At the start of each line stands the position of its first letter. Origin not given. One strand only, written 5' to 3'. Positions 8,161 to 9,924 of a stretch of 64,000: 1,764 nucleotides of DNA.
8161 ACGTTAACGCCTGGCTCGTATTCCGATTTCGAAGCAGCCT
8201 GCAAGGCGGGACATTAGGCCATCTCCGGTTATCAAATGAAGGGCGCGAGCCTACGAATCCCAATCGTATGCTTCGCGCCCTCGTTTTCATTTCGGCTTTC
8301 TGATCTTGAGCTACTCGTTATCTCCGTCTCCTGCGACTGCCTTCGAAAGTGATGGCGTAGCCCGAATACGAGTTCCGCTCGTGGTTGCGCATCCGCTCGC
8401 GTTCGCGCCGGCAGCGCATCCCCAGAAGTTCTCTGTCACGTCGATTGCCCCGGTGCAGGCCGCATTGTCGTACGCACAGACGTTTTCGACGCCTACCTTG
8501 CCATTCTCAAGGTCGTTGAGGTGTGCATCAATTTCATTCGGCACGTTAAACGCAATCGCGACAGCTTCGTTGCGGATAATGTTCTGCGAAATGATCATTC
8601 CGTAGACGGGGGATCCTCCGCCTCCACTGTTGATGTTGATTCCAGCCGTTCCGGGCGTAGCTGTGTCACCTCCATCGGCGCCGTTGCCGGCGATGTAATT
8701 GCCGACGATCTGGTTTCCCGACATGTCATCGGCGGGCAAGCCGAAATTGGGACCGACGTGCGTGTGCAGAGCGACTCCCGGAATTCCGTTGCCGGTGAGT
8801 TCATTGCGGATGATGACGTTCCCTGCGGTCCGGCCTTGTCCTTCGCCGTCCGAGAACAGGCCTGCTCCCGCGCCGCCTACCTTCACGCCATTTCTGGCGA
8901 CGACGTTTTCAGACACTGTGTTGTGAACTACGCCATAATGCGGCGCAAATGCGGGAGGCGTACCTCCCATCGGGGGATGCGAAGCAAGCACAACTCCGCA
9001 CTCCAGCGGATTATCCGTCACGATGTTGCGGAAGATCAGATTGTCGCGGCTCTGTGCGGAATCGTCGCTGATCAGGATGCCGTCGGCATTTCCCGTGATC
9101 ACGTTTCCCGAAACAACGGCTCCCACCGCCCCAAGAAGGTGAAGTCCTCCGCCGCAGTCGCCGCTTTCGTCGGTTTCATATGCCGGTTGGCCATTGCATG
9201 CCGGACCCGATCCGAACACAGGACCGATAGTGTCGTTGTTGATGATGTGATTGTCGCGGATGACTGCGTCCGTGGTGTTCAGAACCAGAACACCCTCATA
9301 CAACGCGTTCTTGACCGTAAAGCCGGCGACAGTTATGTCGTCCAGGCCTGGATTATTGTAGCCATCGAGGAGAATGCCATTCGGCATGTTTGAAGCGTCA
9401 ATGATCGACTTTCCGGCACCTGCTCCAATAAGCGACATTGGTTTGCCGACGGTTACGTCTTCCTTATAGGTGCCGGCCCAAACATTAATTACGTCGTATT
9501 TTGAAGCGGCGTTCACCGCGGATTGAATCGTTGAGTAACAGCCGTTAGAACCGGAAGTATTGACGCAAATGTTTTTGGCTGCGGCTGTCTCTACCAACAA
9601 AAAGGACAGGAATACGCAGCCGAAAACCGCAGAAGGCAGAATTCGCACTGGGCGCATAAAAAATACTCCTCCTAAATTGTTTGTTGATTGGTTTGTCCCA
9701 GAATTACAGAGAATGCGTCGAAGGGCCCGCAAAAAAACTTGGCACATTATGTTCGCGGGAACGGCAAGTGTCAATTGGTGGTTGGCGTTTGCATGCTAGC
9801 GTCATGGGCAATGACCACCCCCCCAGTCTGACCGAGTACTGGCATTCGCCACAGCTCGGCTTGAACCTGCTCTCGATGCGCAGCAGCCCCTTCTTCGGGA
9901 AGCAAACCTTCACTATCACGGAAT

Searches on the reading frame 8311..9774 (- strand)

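Call 92: search_protein_families(library=pfam, proteins=[window:8311-9774:-], max_evalue=0.00001)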
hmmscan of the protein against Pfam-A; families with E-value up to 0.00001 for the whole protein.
window:8311-9774:- (487 aa): 2 families
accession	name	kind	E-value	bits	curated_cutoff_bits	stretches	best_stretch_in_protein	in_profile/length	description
PF05048.19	NosD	-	8.9e-11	42.1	23.6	1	127-256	56-173/212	Periplasmic copper-binding protein (NosD)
PF13229.12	Beta_helix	-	2e-09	37.7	25.9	1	129-265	21-122/158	Right handed beta helix region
